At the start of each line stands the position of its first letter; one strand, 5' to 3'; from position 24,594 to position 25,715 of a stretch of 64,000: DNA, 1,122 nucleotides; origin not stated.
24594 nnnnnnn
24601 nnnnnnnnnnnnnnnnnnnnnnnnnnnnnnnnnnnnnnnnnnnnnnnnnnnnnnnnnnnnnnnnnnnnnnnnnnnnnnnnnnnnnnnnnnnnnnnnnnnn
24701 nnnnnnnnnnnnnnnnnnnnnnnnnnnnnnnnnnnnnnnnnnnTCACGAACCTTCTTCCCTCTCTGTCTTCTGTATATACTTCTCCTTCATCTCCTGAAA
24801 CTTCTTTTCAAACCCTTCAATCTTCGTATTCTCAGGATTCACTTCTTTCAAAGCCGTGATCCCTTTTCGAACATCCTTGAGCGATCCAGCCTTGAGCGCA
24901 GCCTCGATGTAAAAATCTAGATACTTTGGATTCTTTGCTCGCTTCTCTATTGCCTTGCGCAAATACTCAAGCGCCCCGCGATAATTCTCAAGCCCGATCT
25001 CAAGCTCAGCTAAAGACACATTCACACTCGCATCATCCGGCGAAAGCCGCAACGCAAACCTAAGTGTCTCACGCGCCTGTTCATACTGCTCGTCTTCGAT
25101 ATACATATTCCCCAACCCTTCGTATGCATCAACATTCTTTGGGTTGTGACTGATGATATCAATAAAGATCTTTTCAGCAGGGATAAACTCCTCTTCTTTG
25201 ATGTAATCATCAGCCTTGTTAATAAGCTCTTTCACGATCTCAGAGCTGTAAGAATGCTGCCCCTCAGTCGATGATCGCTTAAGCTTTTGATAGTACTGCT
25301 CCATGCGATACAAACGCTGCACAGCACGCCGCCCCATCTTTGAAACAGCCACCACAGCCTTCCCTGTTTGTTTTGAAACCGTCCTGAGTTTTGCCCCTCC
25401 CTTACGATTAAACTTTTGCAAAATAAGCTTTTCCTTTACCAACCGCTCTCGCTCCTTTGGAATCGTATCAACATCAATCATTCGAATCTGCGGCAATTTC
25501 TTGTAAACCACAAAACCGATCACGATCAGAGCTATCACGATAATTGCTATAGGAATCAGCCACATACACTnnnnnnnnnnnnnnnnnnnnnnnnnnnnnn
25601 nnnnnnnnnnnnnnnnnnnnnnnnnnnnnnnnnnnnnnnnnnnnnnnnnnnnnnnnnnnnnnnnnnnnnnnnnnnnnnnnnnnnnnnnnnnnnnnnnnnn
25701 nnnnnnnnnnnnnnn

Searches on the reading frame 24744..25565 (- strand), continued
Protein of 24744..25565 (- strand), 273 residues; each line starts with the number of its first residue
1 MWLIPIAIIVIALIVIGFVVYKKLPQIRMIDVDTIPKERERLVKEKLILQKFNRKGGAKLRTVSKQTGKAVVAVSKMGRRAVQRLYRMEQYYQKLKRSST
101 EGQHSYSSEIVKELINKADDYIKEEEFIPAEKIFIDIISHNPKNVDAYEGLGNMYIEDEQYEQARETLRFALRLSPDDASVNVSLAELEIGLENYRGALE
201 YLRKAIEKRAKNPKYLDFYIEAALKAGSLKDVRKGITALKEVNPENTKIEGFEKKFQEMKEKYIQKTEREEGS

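Call 97: find_encoding_contigs(protein=P0012, flank=6000, max_places=2)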
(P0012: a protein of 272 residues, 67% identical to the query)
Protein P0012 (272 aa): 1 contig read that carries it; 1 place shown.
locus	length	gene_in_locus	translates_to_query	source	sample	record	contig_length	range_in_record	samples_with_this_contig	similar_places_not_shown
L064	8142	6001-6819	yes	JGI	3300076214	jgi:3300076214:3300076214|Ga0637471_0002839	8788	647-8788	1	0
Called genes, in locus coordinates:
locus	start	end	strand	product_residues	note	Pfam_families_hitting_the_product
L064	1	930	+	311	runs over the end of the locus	PF13177:DNA_pol3_delta2, PF13476:AAA_23 (weak)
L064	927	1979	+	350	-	PF25852:DUF6242_C (faint), PF02012:BNR (faint), PF15902:Sortilin-Vps10 (weak), PF14870:PSII_BNR (weak)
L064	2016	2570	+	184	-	PF01765:RRF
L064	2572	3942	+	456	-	PF00587:tRNA-synt_2b, PF03129:HGTP_anticodon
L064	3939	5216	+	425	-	PF00675:Peptidase_M16, PF05193:Peptidase_M16_C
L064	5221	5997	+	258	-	PF00121:TIM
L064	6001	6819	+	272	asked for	PF13428:TPR_14 (faint), PF07719:TPR_2 (faint), PF14559:TPR_19 (weak), PF13431:TPR_17 (faint), PF13414:TPR_11 (faint), PF13432:TPR_16 (weak), PF23914:TPR_CcmH_CycH (weak)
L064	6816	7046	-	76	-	-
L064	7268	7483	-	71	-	-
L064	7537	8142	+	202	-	?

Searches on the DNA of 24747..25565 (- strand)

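Call 85: search_rna_families(sources=[L043, L047], threshold=gathering)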
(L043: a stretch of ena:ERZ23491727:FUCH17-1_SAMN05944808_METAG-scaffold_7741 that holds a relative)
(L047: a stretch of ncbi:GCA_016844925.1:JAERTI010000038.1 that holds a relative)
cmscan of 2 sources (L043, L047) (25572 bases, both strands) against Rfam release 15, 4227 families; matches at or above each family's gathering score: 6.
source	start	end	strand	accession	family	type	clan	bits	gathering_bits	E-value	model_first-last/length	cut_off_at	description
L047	16002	16074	+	RF00005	tRNA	Gene; tRNA;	CL00001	73.3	29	1.6e-14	1-71/71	no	tRNA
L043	2518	2590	+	RF00005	tRNA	Gene; tRNA;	CL00001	69.7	29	1.6e-13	1-71/71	no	tRNA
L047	10841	10913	+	RF00005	tRNA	Gene; tRNA;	CL00001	66.7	29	1e-12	1-71/71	no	tRNA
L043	2218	2290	+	RF00005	tRNA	Gene; tRNA;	CL00001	65.3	29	2.5e-12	1-71/71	no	tRNA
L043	2405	2486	+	RF00005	tRNA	Gene; tRNA;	CL00001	60.4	29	5.5e-11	1-71/71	no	tRNA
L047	15876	15957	+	RF00005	tRNA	Gene; tRNA;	CL00001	57.1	29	4.5e-10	1-71/71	no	tRNA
